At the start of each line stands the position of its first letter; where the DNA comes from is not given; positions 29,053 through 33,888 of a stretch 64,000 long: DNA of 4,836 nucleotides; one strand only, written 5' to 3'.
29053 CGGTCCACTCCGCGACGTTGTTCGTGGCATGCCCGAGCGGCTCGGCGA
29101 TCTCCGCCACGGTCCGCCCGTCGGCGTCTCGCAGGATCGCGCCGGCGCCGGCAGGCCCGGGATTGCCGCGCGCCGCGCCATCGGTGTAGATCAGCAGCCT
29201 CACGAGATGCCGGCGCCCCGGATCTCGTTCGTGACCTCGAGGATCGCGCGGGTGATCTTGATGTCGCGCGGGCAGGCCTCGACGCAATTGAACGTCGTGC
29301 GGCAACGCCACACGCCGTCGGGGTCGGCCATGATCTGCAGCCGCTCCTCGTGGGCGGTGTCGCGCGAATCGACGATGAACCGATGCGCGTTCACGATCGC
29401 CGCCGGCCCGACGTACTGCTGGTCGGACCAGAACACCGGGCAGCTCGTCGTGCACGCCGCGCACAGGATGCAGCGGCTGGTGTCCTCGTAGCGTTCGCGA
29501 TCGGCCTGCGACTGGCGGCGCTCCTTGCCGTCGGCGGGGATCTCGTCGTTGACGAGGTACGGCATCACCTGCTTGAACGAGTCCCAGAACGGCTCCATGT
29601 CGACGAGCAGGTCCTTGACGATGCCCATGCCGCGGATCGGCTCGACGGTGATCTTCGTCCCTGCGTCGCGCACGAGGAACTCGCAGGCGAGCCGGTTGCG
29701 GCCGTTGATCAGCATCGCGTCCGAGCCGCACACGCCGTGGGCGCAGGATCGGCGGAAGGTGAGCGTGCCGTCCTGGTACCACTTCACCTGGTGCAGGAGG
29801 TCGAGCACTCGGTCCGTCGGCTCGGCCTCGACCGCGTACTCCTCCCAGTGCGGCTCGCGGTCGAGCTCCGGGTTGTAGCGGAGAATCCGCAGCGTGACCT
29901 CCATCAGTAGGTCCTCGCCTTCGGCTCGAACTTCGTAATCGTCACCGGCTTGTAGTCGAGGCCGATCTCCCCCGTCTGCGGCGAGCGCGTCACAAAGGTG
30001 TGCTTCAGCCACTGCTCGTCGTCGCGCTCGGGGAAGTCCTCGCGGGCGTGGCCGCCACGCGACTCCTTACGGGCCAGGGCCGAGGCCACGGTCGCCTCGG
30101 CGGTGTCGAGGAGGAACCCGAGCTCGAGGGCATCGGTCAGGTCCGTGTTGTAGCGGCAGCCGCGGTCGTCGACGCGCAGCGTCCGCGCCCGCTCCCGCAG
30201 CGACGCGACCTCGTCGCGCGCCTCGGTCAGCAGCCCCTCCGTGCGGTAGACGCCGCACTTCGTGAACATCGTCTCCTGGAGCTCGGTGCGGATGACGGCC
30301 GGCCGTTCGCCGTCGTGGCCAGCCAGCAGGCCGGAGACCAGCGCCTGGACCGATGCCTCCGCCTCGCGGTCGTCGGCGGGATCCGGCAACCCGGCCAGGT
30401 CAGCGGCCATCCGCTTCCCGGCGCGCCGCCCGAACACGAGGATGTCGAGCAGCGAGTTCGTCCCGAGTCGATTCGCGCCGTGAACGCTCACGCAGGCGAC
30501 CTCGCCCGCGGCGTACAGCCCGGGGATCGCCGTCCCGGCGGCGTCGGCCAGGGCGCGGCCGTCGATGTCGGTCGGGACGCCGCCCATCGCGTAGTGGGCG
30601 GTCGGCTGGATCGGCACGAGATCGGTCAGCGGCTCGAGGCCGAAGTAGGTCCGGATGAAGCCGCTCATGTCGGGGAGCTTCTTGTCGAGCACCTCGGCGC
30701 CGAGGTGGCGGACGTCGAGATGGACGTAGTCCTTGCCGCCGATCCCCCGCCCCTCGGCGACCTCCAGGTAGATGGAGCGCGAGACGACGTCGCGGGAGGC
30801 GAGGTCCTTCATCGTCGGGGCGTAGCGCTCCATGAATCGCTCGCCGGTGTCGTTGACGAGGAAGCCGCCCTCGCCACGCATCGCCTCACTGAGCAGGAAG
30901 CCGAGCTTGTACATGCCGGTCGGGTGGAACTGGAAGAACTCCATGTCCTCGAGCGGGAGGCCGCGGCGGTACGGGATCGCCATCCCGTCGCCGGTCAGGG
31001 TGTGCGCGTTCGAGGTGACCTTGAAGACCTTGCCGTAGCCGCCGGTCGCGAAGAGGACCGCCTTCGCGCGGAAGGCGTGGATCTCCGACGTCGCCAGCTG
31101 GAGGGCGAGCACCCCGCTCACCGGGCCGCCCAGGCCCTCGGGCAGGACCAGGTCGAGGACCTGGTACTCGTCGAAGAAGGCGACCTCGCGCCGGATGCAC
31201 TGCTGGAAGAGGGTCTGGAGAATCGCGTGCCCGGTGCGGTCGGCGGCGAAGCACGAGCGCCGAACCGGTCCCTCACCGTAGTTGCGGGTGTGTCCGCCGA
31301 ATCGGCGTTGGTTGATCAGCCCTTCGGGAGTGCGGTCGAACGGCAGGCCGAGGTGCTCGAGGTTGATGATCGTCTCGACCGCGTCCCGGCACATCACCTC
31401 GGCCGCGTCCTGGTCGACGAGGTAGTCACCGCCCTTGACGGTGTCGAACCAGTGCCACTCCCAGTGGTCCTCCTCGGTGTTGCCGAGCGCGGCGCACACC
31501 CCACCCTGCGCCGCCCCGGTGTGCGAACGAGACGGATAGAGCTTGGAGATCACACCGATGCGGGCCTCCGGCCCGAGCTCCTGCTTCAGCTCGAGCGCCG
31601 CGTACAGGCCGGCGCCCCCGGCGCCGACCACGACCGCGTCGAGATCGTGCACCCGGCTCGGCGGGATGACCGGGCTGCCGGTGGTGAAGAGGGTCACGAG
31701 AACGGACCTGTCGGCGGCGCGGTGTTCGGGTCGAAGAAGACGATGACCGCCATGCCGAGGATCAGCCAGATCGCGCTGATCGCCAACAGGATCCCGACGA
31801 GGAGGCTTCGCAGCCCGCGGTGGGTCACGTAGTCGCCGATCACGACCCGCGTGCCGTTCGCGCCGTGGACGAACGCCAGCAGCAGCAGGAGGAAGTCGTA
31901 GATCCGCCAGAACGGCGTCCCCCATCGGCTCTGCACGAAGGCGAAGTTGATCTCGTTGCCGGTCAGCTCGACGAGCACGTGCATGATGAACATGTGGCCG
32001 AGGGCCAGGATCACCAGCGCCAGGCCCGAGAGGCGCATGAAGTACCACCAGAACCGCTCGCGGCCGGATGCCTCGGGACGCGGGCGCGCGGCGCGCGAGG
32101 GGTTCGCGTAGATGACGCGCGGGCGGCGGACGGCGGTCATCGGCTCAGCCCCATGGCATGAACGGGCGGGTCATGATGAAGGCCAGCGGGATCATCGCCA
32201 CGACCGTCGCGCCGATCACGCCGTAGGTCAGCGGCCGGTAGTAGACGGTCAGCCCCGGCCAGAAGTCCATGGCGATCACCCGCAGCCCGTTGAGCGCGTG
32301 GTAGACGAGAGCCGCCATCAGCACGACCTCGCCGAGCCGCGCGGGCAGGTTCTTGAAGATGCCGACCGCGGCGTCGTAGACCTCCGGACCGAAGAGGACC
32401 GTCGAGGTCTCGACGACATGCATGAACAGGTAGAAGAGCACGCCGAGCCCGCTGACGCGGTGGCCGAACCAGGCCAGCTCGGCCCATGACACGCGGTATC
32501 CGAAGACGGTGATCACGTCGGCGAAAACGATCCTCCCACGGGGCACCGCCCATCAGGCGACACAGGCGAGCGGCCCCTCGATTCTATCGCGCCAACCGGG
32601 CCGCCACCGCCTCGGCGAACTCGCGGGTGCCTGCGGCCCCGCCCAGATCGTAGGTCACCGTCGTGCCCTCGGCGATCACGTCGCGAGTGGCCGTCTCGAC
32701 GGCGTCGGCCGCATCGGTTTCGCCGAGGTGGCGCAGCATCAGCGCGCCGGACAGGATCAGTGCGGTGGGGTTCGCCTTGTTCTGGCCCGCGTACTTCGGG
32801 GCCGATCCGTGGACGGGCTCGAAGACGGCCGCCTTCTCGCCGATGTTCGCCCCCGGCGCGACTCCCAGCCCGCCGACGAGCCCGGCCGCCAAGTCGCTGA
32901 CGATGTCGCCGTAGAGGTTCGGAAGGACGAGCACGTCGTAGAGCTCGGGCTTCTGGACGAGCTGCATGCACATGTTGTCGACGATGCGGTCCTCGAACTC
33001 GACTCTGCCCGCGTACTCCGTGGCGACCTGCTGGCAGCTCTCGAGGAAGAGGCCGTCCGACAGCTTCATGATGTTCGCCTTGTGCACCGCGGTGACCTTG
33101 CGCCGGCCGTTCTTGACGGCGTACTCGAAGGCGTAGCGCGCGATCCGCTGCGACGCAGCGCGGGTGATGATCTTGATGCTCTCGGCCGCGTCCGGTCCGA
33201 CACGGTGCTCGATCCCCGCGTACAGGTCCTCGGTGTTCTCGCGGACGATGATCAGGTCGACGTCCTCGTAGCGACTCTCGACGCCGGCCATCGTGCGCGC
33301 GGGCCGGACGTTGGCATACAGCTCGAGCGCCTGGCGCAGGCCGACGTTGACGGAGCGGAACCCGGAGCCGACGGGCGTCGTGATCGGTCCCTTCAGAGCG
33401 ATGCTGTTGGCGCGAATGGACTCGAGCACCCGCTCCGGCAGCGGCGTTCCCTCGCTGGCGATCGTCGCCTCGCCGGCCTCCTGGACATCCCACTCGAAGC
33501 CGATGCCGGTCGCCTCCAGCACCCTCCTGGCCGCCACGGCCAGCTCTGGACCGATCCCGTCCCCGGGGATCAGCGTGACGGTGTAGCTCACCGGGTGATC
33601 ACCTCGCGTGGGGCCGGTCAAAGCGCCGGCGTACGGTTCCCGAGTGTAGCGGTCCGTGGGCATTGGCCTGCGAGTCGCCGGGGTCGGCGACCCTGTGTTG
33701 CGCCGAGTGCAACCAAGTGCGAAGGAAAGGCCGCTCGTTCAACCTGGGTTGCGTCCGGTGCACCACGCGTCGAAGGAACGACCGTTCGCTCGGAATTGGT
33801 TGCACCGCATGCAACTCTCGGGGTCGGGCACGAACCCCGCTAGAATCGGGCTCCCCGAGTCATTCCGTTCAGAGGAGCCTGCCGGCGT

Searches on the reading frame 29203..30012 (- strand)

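Call 9: search_protein_families(library=ncbifam, proteins=[window:29203-30012:-])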
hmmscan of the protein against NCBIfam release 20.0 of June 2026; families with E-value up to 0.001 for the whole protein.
window:29203-30012:- (270 aa): 20 families
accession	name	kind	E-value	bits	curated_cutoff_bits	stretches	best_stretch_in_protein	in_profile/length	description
NF004616.0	PRK05950.1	subfamily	1e-97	325.9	228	1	37-263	4-232/238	succinate dehydrogenase iron-sulfur subunit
TIGR00384.1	dhsB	subfamily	2.1e-77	259.5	88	1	43-259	1-220/222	succinate dehydrogenase and fumarate reductase iron-sulfur protein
NF009225.0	PRK12575.1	subfamily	7.1e-68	228.6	443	1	40-261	6-227/235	succinate dehydrogenase/fumarate reductase iron-sulfur subunit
NF009226.0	PRK12576.1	equivalog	7.5e-65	219.3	344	1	37-260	8-233/317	succinate dehydrogenase/fumarate reductase iron-sulfur subunit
NF009227.0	PRK12577.1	equivalog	6e-58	196.1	349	1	37-264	1-238/330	succinate dehydrogenase/fumarate reductase iron-sulfur subunit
NF009051.0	PRK12385.1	equivalog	2e-57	194.4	333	1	39-257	7-225/244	succinate dehydrogenase/fumarate reductase iron-sulfur subunit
NF004898.0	PRK06259.1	equivalog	5e-42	144.1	385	1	38-259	3-210/488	fumarate reductase (CoM/CoB) subunit TfrB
NF006391.0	PRK08640.1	equivalog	2.3e-40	138.1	244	1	38-264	6-239/254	succinate dehydrogenase iron-sulfur subunit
NF010071.0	PRK13552.1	equivalog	7.2e-39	133.5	264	1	38-260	4-231/241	fumarate reductase iron-sulfur subunit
NF009052.0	PRK12386.1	equivalog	8.6e-29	100.3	256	1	40-256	6-222/255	succinate dehydrogenase/fumarate reductase iron-sulfur subunit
NF042952.1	MFR_FeS_SdhB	equivalog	1.1e-27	96.9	600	1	66-259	27-226/320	8-methylmenaquinol:fumarate reductase iron-sulfur subunit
NF005746.0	PRK07570.1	subfamily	7.1e-18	64.8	243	1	37-264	1-240/250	succinate dehydrogenase/fumarate reductase iron-sulfur subunit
NF008369.0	PRK11168.1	equivalog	1.1e-08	34.4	278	1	175-257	7-80/401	anaerobic glycerol-3-phosphate dehydrogenase subunit C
TIGR03290.1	CoB_CoM_SS_C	equivalog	2.4e-08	34.1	160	1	180-263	3-74/144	CoB--CoM heterodisulfide reductase subunit C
TIGR03379.1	glycerol3P_GlpC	equivalog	8.7e-05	21.4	279.9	1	179-261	5-78/397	anaerobic glycerol-3-phosphate dehydrogenase subunit GlpC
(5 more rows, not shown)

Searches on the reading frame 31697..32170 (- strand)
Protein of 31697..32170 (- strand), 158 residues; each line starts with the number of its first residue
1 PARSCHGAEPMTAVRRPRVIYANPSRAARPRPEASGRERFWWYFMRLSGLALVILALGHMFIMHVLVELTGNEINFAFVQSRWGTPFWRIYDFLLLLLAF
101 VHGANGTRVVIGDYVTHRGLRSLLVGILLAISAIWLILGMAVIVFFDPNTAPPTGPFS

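Call 33: search_protein_families(library=pfam, proteins=[window:31697-32170:-], max_evalue=0.1)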
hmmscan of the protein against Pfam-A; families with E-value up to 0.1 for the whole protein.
window:31697-32170:- (158 aa): 2 families
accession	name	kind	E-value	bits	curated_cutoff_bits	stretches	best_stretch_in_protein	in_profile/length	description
PF01127.27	Sdh_cyt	-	2.1e-12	47.6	25.8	1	41-133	22-117/122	Succinate dehydrogenase/Fumarate reductase transmembrane subunit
PF05328.17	CybS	-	0.041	14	27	0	15-123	9-95/133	CybS, succinate dehydrogenase cytochrome B small subunit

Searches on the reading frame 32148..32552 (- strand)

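Call 33: search_protein_families(library=pfam, proteins=[window:32148-32552:-], max_evalue=0.1)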
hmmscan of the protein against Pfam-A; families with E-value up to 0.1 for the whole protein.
window:32148-32552:- (135 aa): 2 families
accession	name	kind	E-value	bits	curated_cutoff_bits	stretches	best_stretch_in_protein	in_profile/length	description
PF01127.27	Sdh_cyt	-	2.1e-13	50.8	25.8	1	24-119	19-118/122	Succinate dehydrogenase/Fumarate reductase transmembrane subunit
PF12740.14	PETase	-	0.052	13.4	28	0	10-39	54-83/263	PET hydrolase-like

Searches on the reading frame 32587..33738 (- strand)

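Call 33: search_protein_families(library=pfam, proteins=[window:32587-33738:-], max_evalue=0.1)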
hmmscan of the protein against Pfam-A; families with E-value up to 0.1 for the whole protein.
window:32587-33738:- (384 aa): 2 families
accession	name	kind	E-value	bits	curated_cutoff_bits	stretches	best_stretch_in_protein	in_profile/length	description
PF00180.25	Iso_dh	-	2.7e-108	362.7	27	1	53-378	1-348/348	Isocitrate/isopropylmalate dehydrogenase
PF13684.11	FakA-like_C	-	0.026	14.3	23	0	159-237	73-150/216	Fatty acid kinase subunit A-like, C-terminal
